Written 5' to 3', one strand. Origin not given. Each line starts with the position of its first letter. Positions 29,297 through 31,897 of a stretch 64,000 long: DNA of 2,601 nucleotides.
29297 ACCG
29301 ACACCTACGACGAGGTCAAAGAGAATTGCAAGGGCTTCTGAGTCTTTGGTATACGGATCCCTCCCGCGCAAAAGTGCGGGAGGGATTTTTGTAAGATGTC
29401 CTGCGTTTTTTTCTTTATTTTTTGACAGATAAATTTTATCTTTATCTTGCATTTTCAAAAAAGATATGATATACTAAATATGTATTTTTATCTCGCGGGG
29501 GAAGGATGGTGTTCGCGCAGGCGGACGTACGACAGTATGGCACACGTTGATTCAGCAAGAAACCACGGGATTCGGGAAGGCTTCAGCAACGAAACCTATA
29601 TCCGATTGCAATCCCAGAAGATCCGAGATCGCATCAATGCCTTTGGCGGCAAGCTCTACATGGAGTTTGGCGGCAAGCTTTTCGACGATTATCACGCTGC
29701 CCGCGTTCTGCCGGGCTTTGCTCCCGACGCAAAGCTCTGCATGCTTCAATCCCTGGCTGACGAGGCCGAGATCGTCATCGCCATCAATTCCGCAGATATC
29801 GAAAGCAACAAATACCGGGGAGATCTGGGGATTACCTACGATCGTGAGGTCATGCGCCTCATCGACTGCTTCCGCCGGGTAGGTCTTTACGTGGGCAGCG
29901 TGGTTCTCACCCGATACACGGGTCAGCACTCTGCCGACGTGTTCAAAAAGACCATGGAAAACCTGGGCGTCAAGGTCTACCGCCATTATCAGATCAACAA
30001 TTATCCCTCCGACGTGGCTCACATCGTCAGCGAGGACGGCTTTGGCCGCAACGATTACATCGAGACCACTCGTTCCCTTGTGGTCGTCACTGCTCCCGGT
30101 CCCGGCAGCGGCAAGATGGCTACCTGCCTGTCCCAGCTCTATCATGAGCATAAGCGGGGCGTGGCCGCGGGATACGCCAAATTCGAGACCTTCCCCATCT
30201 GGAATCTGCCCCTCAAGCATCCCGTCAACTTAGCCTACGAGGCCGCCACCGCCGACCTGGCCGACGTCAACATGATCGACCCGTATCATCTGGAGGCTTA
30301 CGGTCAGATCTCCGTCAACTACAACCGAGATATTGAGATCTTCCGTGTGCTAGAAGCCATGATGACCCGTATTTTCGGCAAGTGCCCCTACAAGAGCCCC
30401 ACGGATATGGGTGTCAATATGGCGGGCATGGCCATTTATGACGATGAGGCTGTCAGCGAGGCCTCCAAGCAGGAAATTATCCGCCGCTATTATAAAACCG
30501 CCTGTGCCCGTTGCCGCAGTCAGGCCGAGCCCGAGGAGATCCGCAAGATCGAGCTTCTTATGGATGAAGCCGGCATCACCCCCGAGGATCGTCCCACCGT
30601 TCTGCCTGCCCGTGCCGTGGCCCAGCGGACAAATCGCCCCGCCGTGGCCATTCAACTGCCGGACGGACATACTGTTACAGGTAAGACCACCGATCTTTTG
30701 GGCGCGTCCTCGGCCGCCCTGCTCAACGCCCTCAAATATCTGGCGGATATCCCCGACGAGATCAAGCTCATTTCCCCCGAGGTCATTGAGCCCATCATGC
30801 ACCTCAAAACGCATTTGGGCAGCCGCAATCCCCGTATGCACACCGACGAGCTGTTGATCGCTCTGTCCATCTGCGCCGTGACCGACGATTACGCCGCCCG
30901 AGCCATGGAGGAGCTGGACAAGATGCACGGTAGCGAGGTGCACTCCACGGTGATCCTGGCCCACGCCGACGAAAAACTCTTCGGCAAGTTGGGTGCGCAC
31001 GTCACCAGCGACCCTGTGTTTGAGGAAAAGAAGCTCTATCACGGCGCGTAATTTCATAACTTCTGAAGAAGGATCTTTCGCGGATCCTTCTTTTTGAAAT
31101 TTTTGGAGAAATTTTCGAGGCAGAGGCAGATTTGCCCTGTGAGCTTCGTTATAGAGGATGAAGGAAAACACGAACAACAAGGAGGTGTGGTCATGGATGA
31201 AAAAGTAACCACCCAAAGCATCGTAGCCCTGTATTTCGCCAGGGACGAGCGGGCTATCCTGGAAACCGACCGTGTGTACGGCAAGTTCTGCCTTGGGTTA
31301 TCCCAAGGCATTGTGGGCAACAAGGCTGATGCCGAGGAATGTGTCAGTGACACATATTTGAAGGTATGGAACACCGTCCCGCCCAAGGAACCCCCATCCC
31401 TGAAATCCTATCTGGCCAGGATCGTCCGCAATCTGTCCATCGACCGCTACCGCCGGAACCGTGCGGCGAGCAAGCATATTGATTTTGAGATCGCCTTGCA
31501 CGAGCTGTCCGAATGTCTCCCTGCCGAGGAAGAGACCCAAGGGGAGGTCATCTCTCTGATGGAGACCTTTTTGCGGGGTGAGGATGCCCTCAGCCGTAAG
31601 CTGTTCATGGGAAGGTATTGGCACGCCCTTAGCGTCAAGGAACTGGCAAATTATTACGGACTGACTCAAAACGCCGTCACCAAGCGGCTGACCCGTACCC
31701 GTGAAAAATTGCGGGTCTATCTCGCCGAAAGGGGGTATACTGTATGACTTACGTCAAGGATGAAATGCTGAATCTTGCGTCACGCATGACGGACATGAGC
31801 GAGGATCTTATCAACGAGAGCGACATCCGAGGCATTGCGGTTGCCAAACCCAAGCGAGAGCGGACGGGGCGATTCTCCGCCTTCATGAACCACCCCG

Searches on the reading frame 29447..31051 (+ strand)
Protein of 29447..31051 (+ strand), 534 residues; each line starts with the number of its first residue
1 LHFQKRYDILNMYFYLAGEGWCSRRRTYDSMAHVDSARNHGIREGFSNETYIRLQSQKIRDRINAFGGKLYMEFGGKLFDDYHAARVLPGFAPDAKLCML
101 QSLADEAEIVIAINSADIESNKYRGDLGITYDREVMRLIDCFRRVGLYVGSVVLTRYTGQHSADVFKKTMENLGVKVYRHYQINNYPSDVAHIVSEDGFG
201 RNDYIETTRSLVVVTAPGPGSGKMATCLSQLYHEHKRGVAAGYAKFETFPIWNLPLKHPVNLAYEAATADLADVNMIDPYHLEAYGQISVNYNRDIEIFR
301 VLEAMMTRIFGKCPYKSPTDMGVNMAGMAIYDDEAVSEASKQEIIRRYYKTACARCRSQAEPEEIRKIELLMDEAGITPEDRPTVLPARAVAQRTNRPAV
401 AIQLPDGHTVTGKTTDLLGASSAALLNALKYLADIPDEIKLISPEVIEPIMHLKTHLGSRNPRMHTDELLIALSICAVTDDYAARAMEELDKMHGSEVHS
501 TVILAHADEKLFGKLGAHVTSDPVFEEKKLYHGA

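Call 58: search_protein_families(library=pfam, proteins=[window:29447-31051:+], max_evalue=0.00001)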
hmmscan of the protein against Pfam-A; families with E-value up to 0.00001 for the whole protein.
window:29447-31051:+ (534 aa): 2 families
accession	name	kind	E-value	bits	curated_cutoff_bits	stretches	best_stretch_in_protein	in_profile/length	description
PF08903.17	DUF1846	-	8.4e-176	584.1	27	1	45-375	2-332/333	Domain of unknown function DUF1846, N-terminal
PF20921.3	DUF1846_C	-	5.2e-62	208.5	27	1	380-531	1-153/153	Domain of unknown function DUF1846, C-terminal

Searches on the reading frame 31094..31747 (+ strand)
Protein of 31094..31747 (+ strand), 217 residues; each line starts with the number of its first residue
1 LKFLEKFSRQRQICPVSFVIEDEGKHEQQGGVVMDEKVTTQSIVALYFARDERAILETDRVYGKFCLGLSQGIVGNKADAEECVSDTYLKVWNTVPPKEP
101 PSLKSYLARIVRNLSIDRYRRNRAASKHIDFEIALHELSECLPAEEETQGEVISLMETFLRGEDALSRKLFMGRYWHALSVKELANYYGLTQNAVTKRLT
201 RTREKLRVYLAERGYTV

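Call 58: search_protein_families(library=pfam, proteins=[window:31094-31747:+], max_evalue=0.00001)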
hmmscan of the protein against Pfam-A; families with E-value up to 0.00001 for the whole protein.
window:31094-31747:+ (217 aa): 1 family
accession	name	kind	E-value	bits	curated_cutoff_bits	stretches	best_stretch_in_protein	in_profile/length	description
PF04542.20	Sigma70_r2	-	1.4e-11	44.4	24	1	65-123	8-69/71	Sigma-70 region 2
